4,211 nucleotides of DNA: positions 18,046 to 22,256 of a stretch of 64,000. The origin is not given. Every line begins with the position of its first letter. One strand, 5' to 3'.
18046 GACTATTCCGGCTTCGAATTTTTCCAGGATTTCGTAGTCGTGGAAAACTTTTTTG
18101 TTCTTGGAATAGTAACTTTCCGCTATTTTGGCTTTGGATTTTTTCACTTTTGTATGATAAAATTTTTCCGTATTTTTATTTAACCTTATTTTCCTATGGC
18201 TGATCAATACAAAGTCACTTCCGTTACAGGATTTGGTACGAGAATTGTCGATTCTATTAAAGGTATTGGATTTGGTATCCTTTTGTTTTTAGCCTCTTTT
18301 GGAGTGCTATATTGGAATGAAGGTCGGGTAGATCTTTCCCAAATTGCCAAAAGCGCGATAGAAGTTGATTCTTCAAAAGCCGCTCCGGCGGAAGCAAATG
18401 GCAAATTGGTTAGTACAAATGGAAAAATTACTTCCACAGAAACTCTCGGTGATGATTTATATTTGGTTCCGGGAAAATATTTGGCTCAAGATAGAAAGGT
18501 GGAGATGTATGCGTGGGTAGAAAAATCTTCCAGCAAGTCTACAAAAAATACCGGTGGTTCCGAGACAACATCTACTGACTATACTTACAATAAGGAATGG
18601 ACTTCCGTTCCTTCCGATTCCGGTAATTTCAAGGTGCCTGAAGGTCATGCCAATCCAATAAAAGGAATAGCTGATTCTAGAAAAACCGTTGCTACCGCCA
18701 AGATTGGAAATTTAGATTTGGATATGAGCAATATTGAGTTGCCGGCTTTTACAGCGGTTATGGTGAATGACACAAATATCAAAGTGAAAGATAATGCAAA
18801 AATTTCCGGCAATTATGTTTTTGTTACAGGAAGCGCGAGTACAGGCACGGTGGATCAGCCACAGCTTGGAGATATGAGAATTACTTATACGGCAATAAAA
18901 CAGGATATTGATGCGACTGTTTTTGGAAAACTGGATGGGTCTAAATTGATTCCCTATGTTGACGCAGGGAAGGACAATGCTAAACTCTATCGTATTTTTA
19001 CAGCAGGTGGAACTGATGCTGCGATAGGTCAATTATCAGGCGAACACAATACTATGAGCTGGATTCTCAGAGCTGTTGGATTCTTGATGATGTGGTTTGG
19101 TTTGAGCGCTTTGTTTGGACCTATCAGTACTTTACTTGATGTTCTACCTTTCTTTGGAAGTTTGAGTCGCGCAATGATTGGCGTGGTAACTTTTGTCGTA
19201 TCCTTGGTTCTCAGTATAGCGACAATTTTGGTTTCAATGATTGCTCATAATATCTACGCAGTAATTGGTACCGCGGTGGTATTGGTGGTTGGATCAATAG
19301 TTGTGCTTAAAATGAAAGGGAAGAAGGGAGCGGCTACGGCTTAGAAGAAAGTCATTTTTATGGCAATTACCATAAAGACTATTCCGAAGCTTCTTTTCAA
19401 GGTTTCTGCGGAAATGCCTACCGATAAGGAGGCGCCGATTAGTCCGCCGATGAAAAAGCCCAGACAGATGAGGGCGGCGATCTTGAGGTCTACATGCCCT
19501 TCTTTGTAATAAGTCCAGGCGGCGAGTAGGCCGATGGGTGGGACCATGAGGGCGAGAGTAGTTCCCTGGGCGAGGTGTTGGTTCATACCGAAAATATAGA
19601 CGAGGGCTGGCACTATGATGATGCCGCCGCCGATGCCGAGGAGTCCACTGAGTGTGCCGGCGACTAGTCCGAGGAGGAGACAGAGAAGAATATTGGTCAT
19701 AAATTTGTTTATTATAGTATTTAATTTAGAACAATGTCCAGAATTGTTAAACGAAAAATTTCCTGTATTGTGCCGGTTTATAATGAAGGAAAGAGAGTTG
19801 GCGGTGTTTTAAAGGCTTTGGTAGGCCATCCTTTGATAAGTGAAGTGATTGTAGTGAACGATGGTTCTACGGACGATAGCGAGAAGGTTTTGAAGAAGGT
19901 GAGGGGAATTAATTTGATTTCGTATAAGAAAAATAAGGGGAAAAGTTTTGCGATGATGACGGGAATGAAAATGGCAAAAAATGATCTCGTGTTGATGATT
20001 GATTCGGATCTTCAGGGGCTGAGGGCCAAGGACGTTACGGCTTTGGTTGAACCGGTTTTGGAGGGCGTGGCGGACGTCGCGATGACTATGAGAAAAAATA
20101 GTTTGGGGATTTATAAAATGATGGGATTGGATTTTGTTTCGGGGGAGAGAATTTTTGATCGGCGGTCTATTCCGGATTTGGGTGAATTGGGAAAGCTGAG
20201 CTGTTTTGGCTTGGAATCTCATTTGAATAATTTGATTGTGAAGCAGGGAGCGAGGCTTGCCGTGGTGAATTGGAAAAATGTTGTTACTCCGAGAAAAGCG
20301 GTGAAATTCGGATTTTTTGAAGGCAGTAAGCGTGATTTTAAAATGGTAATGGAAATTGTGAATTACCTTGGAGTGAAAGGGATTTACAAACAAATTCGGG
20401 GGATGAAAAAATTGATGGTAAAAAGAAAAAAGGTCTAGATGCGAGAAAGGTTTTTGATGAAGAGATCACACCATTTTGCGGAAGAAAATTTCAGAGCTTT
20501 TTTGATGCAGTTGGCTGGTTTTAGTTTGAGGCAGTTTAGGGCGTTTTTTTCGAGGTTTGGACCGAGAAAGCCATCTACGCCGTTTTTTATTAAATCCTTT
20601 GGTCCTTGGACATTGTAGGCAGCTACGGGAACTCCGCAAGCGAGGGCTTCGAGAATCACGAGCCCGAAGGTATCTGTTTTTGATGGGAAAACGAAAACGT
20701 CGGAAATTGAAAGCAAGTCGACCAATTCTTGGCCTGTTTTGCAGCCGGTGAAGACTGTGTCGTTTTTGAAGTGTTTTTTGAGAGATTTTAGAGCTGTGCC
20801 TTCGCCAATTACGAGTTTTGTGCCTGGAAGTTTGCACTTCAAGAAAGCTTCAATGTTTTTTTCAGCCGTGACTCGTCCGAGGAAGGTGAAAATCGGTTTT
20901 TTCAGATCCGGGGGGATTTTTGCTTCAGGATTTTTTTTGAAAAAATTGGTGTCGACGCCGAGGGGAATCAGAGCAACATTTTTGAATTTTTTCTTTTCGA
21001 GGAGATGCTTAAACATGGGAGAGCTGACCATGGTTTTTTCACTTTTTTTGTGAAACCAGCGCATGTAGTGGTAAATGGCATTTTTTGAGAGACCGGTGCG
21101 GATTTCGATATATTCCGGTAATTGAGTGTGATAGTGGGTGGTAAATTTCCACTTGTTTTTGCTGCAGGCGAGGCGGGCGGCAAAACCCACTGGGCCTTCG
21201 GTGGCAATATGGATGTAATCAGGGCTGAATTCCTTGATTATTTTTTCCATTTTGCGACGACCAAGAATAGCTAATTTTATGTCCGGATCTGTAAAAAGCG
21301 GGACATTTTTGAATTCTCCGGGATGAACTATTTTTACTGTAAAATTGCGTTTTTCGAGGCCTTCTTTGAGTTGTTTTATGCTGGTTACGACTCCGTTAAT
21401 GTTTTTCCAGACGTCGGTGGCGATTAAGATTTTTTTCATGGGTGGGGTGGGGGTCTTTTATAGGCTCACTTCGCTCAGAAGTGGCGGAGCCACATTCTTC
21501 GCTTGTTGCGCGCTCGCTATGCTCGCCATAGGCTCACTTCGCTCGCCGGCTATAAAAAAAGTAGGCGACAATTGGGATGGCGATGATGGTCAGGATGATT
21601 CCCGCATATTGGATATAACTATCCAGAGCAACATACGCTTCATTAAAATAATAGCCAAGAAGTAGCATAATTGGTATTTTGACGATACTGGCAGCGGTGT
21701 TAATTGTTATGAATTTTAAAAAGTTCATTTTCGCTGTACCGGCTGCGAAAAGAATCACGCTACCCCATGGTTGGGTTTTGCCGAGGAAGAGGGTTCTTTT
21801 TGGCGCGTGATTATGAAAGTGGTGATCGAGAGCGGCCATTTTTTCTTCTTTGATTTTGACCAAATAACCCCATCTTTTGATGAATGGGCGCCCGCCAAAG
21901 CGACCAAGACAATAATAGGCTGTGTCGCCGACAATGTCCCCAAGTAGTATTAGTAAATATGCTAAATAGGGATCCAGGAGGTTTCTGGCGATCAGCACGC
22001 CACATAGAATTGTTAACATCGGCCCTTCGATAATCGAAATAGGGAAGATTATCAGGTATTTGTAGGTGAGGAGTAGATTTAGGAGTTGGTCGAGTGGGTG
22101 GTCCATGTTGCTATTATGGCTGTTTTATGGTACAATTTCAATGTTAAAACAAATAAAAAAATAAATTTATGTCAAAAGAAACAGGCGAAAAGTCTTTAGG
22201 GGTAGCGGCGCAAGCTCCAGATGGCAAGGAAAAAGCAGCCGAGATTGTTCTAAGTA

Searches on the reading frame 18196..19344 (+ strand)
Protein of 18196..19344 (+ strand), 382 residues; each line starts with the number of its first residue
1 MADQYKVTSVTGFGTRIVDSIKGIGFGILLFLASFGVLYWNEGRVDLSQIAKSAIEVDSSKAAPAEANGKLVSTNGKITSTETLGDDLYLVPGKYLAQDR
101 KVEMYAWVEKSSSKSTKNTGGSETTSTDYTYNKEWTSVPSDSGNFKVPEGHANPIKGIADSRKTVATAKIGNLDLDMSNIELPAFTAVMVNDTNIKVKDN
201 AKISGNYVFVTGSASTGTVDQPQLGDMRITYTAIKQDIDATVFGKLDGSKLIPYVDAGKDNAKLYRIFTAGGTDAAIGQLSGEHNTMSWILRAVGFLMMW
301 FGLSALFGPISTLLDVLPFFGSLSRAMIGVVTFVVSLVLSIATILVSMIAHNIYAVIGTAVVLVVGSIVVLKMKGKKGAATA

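Call 10: search_protein_families(library=pfam, proteins=[window:18196-19344:+], max_evalue=0.00001)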
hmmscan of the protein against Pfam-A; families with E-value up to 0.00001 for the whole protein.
window:18196-19344:+ (382 aa): 1 family
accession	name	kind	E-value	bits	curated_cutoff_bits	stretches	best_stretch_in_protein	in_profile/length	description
PF07787.17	TMEM43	-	2.5e-52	178.2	23.3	1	104-351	1-248/250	Transmembrane protein 43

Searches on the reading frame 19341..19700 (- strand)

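Call 79: search_protein_families(library=pfam, proteins=[window:19341-19700:-], max_evalue=0.01)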
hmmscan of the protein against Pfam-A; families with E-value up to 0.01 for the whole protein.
window:19341-19700:- (119 aa): 1 family
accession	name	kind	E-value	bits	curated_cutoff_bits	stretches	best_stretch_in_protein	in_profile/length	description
PF01925.25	TauE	-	2.8e-23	83.3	32.6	1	8-116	130-237/237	Sulfite exporter TauE/SafE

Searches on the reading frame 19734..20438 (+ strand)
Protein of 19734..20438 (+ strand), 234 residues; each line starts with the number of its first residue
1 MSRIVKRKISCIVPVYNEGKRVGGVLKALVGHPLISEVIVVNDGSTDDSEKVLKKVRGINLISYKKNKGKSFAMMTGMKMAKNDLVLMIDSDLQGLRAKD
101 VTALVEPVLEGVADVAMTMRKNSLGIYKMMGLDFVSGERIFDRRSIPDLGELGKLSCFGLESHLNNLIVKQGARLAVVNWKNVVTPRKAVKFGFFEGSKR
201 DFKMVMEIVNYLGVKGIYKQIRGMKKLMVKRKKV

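Call 59: search_protein_families(library=pfam, proteins=[window:19734-20438:+], max_evalue=0.001)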
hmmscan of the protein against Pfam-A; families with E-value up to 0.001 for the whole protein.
window:19734-20438:+ (234 aa): 3 families
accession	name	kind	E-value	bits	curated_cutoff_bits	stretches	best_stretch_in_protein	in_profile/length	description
PF00535.33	Glycos_transf_2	-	1.4e-21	77.6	23.3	1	10-124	1-120/168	Glycosyl transferase family 2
PF13641.12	Glyco_tranf_2_3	-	4.2e-05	24.1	27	1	9-92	3-96/230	Glycosyltransferase like family 2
PF10111.15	Glyco_tranf_2_2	-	4.6e-05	23.5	27.3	1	12-92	3-91/276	Glycosyltransferase like family 2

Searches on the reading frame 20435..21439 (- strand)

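Call 11: search_protein_families(library=pfam, proteins=[window:20435-21439:-], max_evalue=0.00001)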
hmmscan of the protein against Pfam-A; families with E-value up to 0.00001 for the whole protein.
window:20435-21439:- (334 aa): 5 families
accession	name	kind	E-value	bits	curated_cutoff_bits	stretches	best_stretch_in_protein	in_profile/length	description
PF00534.26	Glycos_transf_1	-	1.7e-25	89.9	26.4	1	173-298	7-145/172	Glycosyl transferases group 1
PF13692.12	Glyco_trans_1_4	-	1.6e-20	74.2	27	1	182-297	2-128/142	Glycosyl transferases group 1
PF13439.12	Glyco_transf_4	-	3e-20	73.4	28.5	1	14-165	1-169/170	Glycosyltransferase Family 4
PF20706.3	GT4-conflict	-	4.1e-07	29.7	26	1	237-287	273-323/385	Family 4 Glycosyltransferase in conflict systems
PF13579.12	Glyco_trans_4_4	-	6.6e-06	27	29.7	0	62-161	61-158/158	Glycosyl transferase 4-like domain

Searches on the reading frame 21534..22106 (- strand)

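Call 59: search_protein_families(library=pfam, proteins=[window:21534-22106:-], max_evalue=0.001)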
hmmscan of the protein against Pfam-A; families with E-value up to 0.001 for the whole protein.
window:21534-22106:- (190 aa): 1 family
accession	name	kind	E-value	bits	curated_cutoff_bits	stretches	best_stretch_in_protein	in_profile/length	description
PF09335.16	VTT_dom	-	1.9e-13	51.4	33.9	1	28-152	3-122/123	VTT domain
